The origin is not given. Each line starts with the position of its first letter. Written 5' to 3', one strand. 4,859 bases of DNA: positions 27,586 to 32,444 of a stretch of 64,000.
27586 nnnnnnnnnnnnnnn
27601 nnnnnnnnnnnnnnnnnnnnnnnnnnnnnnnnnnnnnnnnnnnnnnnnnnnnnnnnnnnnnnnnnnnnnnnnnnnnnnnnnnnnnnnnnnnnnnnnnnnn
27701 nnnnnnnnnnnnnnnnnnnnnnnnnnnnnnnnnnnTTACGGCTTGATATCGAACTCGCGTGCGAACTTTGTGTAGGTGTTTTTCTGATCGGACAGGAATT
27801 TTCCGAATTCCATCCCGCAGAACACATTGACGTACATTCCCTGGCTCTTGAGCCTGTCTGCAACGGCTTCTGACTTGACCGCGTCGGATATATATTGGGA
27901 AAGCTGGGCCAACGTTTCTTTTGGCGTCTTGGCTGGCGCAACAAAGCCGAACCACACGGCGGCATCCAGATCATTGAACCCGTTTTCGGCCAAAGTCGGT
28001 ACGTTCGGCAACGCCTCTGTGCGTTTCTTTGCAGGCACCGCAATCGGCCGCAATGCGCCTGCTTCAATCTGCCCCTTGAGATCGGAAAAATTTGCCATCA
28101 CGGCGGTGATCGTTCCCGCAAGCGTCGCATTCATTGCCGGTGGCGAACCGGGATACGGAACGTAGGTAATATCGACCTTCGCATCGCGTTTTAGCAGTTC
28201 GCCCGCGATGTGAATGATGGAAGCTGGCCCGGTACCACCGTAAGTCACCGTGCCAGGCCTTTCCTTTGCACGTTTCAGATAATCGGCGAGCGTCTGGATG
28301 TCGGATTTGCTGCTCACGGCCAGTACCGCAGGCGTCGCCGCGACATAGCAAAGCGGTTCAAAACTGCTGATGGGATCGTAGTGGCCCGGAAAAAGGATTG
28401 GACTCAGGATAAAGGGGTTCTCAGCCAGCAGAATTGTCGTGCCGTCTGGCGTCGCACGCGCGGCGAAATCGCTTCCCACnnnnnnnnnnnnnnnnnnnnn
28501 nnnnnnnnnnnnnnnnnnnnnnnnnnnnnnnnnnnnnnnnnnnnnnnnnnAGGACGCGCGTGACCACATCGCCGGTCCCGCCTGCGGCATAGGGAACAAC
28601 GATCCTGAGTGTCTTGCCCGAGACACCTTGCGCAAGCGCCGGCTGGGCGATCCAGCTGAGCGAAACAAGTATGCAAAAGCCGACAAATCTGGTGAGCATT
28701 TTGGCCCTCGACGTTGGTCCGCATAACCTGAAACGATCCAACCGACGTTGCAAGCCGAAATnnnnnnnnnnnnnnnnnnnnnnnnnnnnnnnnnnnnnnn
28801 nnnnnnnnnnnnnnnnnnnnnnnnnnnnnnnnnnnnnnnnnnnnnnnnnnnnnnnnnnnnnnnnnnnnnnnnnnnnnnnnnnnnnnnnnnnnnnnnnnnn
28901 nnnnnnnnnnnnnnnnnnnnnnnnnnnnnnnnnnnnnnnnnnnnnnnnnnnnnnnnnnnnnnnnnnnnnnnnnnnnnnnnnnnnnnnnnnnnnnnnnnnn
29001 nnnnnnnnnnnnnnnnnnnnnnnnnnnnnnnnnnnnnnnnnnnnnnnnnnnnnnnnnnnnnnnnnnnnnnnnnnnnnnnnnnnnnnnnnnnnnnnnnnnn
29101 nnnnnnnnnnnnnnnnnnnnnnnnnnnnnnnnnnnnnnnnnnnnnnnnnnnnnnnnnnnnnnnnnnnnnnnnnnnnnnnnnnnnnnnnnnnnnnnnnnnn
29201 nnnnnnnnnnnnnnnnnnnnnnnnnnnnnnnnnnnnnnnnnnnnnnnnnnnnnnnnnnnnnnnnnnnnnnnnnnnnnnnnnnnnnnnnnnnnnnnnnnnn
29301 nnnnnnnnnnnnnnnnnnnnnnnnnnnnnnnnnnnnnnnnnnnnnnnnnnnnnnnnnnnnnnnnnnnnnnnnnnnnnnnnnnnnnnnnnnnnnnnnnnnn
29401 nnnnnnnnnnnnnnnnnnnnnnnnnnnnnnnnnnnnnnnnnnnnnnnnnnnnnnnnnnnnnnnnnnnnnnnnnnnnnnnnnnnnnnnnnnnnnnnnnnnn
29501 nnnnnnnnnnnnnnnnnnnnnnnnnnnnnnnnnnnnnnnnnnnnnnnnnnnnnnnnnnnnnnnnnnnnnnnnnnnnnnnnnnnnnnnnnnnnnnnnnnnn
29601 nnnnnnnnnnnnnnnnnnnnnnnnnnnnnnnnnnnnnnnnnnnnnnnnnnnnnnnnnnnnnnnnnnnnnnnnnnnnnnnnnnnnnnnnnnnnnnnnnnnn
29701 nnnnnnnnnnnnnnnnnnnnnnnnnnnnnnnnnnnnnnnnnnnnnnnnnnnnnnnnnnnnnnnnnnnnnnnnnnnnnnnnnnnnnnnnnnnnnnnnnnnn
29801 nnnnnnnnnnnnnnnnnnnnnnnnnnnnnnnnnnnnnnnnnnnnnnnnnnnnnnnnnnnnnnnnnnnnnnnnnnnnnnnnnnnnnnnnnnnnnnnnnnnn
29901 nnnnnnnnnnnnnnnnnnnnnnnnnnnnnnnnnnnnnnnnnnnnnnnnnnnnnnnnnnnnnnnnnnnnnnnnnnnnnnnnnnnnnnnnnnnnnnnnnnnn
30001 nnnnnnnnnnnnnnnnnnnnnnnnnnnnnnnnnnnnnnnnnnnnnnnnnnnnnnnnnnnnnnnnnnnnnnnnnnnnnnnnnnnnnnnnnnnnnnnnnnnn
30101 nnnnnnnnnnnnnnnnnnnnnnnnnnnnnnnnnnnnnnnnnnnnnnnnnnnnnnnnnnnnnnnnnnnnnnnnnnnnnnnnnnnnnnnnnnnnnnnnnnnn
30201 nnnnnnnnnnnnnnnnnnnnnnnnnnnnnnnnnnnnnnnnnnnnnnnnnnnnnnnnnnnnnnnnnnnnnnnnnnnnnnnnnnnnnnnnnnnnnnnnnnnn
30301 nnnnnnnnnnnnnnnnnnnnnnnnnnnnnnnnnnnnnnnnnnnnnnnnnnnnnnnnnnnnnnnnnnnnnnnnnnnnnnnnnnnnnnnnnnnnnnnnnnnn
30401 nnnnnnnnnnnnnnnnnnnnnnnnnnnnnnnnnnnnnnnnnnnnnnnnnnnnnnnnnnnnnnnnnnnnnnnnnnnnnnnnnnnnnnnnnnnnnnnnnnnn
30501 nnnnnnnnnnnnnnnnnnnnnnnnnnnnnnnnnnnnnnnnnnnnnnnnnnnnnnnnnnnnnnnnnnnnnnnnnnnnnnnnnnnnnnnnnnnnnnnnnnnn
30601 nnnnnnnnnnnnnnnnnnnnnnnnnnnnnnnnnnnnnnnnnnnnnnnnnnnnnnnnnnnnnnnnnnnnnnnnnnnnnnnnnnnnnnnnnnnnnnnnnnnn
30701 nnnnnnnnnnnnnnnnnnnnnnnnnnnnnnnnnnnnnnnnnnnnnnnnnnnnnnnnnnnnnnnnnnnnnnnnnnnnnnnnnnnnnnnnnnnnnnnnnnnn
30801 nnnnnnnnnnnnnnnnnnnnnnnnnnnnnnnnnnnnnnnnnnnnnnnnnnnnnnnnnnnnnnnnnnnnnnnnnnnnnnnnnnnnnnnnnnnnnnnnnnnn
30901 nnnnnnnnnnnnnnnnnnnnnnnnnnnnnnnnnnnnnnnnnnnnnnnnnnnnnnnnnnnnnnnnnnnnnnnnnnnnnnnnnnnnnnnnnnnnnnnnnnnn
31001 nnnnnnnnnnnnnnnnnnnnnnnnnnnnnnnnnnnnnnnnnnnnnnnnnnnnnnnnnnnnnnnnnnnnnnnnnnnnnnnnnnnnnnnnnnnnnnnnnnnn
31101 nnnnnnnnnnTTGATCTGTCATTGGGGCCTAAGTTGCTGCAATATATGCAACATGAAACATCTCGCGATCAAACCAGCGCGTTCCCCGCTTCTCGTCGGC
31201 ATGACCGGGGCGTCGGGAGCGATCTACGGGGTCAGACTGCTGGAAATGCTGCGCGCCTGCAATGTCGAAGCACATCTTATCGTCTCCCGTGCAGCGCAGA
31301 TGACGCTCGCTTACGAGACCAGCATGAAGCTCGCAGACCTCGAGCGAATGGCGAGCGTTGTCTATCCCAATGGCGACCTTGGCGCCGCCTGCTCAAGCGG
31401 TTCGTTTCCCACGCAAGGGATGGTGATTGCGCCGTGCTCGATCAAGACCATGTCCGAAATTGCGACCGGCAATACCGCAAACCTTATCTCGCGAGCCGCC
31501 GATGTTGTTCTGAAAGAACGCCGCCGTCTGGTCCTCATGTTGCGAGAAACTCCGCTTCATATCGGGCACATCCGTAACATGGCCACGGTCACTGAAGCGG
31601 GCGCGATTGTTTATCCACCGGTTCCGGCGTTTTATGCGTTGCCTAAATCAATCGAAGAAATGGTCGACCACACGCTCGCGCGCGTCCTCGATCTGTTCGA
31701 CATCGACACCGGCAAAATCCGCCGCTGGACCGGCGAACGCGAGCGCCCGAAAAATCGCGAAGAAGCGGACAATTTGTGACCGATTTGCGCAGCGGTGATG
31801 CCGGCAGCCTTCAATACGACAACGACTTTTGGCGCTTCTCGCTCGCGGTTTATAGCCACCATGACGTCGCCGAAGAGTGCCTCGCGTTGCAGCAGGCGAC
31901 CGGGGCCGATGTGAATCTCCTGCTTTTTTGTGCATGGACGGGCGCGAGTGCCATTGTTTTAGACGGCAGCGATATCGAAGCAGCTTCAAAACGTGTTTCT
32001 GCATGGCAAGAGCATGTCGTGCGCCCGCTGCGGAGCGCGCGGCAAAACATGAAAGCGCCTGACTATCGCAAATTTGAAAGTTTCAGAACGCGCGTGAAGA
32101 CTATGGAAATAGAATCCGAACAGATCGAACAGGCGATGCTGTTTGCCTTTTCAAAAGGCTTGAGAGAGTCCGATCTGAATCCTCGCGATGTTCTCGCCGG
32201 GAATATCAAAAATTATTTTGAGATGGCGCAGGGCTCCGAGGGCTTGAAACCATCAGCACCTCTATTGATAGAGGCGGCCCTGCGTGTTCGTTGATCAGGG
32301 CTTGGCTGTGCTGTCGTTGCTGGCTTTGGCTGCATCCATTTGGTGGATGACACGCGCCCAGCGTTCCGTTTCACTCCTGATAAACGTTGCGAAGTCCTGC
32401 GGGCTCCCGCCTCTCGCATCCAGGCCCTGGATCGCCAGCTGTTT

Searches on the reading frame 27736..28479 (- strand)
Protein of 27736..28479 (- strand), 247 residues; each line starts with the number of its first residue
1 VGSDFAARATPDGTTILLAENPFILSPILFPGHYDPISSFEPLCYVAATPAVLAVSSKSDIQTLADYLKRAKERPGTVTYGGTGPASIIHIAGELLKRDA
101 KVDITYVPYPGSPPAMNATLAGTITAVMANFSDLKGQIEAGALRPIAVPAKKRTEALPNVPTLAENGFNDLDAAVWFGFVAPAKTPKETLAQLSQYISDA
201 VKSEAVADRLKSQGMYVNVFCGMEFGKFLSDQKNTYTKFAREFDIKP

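Call 82: search_protein_families(library=pfam, proteins=[window:27736-28479:-], max_evalue=0.00001)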
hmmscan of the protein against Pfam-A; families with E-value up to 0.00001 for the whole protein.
window:27736-28479:- (247 aa): 1 family
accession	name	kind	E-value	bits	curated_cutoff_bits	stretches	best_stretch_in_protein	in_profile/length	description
PF03401.19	TctC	-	2.6e-46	158.8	27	1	5-238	33-267/274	Tripartite tricarboxylate transporter family receptor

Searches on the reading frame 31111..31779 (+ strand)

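Call 3: search_protein_families(library=pfam, proteins=[window:31111-31779:+], max_evalue=0.01)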
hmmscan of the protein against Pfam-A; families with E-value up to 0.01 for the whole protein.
window:31111-31779:+ (222 aa): 1 family
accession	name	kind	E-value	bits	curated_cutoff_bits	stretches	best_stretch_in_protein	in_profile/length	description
PF02441.25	Flavoprotein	-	1.3e-40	139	22.7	1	27-193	3-159/162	Flavoprotein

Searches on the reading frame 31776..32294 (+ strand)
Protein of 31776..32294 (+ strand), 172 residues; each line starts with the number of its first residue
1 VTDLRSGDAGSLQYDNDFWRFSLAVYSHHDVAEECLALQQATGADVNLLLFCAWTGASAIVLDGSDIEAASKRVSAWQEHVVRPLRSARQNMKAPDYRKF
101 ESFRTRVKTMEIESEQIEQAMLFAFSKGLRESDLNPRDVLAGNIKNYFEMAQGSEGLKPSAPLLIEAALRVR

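Call 3: search_protein_families(library=pfam, proteins=[window:31776-32294:+], max_evalue=0.01)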
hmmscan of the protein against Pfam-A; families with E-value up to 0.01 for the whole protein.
window:31776-32294:+ (172 aa): 1 family
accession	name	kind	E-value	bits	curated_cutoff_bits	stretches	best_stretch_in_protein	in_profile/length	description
PF09523.15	DUF2390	-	1.7e-30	105.9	25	1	17-122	1-106/106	Protein of unknown function (DUF2390)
